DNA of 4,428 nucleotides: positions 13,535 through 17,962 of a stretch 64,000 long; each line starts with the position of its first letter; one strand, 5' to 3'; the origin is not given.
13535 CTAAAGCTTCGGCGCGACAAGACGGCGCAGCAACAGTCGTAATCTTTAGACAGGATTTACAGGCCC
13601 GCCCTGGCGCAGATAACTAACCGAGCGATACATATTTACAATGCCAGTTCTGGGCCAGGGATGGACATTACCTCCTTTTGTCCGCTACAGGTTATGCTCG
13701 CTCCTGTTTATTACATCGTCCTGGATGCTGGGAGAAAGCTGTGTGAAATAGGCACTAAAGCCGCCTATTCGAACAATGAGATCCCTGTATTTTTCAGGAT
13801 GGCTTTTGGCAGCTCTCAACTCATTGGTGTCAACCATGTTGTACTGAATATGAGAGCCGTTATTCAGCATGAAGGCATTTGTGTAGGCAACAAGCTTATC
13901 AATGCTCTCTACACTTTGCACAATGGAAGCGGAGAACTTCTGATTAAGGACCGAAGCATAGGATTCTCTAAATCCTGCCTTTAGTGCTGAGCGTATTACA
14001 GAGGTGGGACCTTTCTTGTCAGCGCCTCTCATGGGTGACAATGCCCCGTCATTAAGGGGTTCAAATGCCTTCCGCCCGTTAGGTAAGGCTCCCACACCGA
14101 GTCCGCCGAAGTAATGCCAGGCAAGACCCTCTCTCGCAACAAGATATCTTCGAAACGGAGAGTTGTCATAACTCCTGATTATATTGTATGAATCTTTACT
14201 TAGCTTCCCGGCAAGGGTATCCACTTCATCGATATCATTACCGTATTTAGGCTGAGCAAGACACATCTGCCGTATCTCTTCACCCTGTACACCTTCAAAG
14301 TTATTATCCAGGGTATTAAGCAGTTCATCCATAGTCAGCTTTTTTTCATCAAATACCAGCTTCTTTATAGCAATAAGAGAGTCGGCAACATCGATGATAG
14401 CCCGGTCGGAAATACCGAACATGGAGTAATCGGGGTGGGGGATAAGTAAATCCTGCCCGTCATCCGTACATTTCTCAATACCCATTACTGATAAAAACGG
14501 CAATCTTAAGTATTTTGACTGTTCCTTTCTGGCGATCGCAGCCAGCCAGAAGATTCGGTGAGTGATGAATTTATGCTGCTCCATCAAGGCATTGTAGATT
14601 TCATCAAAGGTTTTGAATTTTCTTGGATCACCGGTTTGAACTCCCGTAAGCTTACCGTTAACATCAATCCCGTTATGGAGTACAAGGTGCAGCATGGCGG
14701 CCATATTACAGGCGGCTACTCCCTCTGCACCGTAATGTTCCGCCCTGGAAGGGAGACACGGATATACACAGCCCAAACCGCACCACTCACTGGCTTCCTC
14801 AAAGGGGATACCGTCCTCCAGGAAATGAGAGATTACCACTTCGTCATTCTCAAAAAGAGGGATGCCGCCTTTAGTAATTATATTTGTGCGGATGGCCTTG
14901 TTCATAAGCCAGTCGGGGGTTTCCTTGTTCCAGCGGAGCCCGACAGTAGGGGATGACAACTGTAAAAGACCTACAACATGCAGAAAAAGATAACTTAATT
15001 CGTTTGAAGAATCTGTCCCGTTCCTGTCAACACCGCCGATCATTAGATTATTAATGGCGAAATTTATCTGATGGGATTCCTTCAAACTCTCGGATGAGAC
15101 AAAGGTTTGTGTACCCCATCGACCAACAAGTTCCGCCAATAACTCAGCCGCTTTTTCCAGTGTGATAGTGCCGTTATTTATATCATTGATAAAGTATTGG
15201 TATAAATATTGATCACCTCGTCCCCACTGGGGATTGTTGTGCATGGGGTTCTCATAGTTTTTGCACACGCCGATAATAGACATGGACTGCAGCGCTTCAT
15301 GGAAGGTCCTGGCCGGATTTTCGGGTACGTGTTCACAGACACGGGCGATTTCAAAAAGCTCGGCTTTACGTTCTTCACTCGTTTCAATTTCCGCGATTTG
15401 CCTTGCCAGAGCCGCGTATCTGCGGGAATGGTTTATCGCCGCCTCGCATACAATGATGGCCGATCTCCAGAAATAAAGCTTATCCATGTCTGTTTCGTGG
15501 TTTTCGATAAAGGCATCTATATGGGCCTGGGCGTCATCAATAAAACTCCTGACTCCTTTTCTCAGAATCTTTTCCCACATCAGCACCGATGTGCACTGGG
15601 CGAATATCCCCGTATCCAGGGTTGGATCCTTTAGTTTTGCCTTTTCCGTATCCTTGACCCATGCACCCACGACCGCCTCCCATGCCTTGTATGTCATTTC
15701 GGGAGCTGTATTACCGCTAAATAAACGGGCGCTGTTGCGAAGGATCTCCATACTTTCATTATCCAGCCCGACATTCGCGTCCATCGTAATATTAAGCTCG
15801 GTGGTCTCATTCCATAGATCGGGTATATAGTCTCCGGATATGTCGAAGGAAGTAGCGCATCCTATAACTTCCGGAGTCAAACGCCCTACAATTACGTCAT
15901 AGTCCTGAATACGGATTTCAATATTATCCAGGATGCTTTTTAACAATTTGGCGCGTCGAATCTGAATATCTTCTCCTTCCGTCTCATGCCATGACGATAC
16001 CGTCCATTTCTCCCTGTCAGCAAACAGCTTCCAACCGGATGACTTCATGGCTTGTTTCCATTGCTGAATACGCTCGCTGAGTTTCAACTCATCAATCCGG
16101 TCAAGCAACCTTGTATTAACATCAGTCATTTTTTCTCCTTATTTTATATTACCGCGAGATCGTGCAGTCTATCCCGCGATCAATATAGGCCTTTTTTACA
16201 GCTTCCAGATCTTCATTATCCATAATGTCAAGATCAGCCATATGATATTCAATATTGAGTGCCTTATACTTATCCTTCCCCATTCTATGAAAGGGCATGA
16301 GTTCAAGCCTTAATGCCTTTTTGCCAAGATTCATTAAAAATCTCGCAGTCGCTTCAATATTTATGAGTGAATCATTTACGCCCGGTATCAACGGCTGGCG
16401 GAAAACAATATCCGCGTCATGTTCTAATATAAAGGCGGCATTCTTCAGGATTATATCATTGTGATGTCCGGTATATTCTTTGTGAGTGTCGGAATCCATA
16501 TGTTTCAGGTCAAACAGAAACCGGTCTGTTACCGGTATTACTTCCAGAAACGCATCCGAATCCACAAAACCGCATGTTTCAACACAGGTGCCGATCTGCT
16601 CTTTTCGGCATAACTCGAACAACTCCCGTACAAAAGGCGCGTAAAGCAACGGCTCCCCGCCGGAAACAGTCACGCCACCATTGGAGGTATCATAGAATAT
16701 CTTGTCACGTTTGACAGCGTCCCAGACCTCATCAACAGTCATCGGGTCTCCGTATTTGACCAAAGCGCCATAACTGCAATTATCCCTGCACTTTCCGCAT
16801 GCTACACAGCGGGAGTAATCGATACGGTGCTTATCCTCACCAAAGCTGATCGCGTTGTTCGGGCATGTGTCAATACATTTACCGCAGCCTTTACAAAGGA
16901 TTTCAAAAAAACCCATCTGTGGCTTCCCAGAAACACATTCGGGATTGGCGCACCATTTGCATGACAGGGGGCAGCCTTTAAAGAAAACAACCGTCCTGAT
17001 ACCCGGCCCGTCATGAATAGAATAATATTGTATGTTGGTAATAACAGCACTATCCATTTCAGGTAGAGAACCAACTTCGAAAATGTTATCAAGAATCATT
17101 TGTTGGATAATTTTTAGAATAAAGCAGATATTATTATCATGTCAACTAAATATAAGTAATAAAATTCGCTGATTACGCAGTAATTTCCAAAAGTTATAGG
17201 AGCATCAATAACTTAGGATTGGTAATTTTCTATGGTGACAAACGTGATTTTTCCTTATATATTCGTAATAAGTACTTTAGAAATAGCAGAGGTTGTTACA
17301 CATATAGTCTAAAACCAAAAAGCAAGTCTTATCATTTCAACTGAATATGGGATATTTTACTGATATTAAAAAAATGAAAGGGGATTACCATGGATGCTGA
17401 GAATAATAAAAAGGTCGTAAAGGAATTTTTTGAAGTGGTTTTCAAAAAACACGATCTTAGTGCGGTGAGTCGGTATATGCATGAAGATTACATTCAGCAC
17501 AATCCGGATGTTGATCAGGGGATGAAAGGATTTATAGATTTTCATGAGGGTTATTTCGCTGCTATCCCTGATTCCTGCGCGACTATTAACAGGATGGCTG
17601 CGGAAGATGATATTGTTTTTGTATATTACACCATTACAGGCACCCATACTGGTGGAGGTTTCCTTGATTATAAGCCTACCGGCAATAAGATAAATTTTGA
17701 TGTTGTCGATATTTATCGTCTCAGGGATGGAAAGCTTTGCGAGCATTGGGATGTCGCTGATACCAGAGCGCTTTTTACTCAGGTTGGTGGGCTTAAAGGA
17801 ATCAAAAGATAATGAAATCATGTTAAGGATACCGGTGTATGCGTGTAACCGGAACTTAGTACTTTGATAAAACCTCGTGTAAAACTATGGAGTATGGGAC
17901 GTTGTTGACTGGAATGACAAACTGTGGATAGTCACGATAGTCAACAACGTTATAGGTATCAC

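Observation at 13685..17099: Orphan glycyl-radical enzyme plus activase whose thiyl loop reads GCVYP rather than GCVE or CC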

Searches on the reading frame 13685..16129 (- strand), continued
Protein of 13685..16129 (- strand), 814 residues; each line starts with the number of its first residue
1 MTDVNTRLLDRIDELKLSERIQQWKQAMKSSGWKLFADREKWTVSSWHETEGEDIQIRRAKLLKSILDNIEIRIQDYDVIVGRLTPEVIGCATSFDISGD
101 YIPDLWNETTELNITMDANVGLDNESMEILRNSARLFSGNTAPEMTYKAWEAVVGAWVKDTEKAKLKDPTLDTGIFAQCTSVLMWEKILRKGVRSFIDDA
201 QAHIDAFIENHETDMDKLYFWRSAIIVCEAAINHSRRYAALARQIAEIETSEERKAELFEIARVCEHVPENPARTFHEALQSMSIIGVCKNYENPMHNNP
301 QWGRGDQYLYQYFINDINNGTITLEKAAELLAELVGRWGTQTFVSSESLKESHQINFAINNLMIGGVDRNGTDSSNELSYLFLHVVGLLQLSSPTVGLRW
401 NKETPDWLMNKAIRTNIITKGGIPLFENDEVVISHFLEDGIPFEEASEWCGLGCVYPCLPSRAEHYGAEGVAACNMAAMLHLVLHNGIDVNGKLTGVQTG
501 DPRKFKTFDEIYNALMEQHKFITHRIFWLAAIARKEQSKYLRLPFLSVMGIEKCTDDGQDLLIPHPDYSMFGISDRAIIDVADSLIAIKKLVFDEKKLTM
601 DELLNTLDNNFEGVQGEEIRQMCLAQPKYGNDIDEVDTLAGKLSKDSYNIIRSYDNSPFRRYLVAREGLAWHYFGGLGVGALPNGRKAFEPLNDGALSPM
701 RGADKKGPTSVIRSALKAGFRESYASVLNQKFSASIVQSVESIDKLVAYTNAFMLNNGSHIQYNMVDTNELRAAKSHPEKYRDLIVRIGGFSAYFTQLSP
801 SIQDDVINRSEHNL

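Call 76: list_cluster_members(proteins=[window:13685-16129:-, P0001, P0022, P0051])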
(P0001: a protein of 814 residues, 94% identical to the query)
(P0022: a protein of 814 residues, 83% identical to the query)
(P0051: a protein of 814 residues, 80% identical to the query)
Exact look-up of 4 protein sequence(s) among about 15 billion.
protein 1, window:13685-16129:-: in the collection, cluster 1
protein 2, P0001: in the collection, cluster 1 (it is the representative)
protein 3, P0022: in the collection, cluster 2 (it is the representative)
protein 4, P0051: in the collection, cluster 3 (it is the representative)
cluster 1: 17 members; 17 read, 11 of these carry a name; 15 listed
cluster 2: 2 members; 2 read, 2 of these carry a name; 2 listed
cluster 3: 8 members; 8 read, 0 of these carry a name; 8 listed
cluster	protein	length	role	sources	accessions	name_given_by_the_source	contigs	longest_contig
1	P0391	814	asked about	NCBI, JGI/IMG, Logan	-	-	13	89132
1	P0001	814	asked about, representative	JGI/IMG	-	pyruvate formate-lyase/glycerol dehydratase family glycyl radical enzyme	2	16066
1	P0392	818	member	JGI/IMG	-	pyruvate formate-lyase/glycerol dehydratase family glycyl radical enzyme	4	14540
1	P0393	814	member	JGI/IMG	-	pyruvate formate-lyase/glycerol dehydratase family glycyl radical enzyme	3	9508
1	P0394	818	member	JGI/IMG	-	pyruvate formate-lyase/glycerol dehydratase family glycyl radical enzyme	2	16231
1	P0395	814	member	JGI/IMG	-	pyruvate formate-lyase/glycerol dehydratase family glycyl radical enzyme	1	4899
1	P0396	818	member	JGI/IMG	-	pyruvate formate-lyase/glycerol dehydratase family glycyl radical enzyme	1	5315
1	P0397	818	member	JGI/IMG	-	pyruvate formate-lyase/glycerol dehydratase family glycyl radical enzyme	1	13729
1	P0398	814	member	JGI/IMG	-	pyruvate formate-lyase/glycerol dehydratase family glycyl radical enzyme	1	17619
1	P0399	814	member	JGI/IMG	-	pyruvate formate-lyase/glycerol dehydratase family glycyl radical enzyme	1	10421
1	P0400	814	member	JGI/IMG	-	pyruvate formate-lyase/glycerol dehydratase family glycyl radical enzyme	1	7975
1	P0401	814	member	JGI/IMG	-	formate C-acetyltransferase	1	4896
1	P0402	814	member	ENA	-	-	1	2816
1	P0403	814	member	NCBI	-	-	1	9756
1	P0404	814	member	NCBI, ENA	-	-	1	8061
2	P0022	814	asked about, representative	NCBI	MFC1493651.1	pyruvate formate lyase family protein [Thermodesulfobacteriota bacterium]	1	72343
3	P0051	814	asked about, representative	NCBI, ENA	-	-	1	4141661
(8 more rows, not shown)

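Call 88: search_protein_families(library=ncbifam, proteins=[L007:13719-15269:+], max_evalue=0.00001)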
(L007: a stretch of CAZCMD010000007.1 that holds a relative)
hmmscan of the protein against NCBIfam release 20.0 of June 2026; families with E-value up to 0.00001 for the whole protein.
L007:13719-15269:+ (517 aa): 0 families

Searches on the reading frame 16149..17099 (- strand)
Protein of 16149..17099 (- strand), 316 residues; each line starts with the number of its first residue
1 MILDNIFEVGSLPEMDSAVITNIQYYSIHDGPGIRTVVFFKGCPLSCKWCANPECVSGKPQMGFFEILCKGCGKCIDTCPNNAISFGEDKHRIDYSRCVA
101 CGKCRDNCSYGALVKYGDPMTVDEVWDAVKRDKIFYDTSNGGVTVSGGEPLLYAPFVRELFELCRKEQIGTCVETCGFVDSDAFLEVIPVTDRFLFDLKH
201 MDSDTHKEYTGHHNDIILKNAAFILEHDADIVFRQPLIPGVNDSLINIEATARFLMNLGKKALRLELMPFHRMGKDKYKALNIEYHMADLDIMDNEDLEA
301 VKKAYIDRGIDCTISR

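Call 4: search_protein_families(library=pfam, proteins=[window:16149-17099:-])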
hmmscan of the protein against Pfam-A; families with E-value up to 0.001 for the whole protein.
window:16149-17099:- (316 aa): 9 families
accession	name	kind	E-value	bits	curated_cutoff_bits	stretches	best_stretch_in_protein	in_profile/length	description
PF04055.27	Radical_SAM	-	1.2e-17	65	29.5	1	108-244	14-157/166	Radical SAM superfamily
PF13353.11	Fer4_12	-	3.3e-10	40.8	22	1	30-178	2-92/137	4Fe-4S single cluster domain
PF00037.32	Fer4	-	9.6e-10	38.3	21.1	2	68-85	7-24/24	4Fe-4S binding domain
PF12838.12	Fer4_7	-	4.8e-09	37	27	1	69-112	2-52/52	4Fe-4S dicluster domain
PF13237.11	Fer4_10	-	4.9e-07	30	25.5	1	68-108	8-52/53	4Fe-4S dicluster domain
PF12837.12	Fer4_6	-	3e-06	27.3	25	0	92-113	3-24/24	4Fe-4S binding domain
PF13187.11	Fer4_9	-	3.2e-06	27.5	27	1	69-112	2-51/52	4Fe-4S dicluster domain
PF13484.11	Fer4_16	-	1.3e-05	26.3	30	1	69-99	2-30/66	4Fe-4S double cluster binding domain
PF14697.11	Fer4_21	-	0.00016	22.2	35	1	69-109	8-52/59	4Fe-4S dicluster domain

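Call 5: search_protein_families(library=ncbifam, proteins=[window:16149-17099:-])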
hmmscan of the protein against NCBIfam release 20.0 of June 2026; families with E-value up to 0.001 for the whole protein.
window:16149-17099:- (316 aa): 58 families (the best 25 are shown)
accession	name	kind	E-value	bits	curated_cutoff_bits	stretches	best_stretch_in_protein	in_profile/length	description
TIGR02494.1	PFLE_PFLC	subfamily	6.6e-102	340.7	174.35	1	20-306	1-290/293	glycyl-radical enzyme activating protein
NF043069.1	T4HPD_activ_SAM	equivalog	1.8e-98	329.6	425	1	18-314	2-297/299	trans-4-hydroxy-L-proline dehydratase activase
NF048008.1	SfplDhtActHpfHKleb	equivalog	2.1e-92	309.8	500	1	20-314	2-305/308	(2S)-3-sulfopropanediol dehydratase activating enzyme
NF048010.1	SfplDhtActHpsHDes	equivalog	3.5e-90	301.8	430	1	18-303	6-296/298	(2S)-3-sulfopropanediol dehydratase activating enzyme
TIGR04395.1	cutC_activ_rSAM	equivalog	1.2e-87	294.1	360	1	17-308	4-300/309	choline TMA-lyase-activating enzyme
NF033717.2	HPDL_rSAM_activ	equivalog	6.9e-85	285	420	1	17-314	3-305/311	4-hydroxyphenylacetate decarboxylase activase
NF033719.1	ind_deCO2_activ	equivalog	1.9e-82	277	425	1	19-314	2-302/302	indoleacetate decarboxylase activase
NF007483.0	PRK10076.1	equivalog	2.2e-64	217.4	326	2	97-313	72-289/292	[formate-C-acetyltransferase]-activating enzyme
TIGR04003.1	rSAM_BssD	equivalog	7.8e-61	206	496.45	1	19-313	2-305/314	[benzylsuccinate synthase]-activating enzyme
TIGR04041.1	activase_YjjW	hypoth_equivalog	1.2e-56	192.2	250.2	1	18-280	2-248/276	YjjW family glycine radical enzyme activase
TIGR02493.1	PFLA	equivalog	1.1e-55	188.6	231.75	2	100-304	28-231/235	pyruvate formate-lyase-activating protein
NF008356.0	PRK11145.1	equivalog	3.1e-45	154.4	375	2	102-309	35-241/246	pyruvate formate lyase 1-activating protein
TIGR04105.1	FeFe_hydrog_B1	subfamily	2.5e-13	49.5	450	1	68-134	112-180/462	monomeric [FeFe] hydrogenase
TIGR02700.1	flavo_MJ0208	hypoth_equivalog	6e-12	45.3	251.35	1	69-119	150-199/234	dihydromethanopterin reductase (acceptor)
NF058577.1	FdxA_fam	equivalog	7e-11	42.2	65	1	69-112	9-52/52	4Fe-4S ferredoxin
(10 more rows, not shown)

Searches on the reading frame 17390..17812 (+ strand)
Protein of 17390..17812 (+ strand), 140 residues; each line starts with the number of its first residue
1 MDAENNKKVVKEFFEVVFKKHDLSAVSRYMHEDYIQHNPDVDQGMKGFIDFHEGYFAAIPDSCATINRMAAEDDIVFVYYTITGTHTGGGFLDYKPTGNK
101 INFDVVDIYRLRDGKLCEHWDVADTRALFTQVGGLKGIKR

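Call 32: search_protein_families(library=pfam, proteins=[window:17390-17812:+], max_evalue=1)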
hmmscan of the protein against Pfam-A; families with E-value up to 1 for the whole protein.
window:17390-17812:+ (140 aa): 3 families
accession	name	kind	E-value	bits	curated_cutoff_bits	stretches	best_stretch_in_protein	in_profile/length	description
PF07366.18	SnoaL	-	3.3e-32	111.4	28.4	1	9-131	2-125/126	SnoaL-like polyketide cyclase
PF12680.13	SnoaL_2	-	3.6e-22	79.3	27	1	10-119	1-102/102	SnoaL-like domain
PF14534.12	DUF4440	-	0.14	13.1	25.2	1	18-90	12-85/107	Domain of unknown function (DUF4440)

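Call 88: search_protein_families(library=ncbifam, proteins=[window:17390-17812:+], max_evalue=0.00001)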
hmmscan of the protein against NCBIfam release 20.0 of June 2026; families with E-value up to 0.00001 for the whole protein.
window:17390-17812:+ (140 aa): 1 family
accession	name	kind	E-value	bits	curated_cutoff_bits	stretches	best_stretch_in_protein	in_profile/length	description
TIGR02096.1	TIGR02096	subfamily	9.1e-09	35.7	97.1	1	8-133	2-129/129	ketosteroid isomerase-related protein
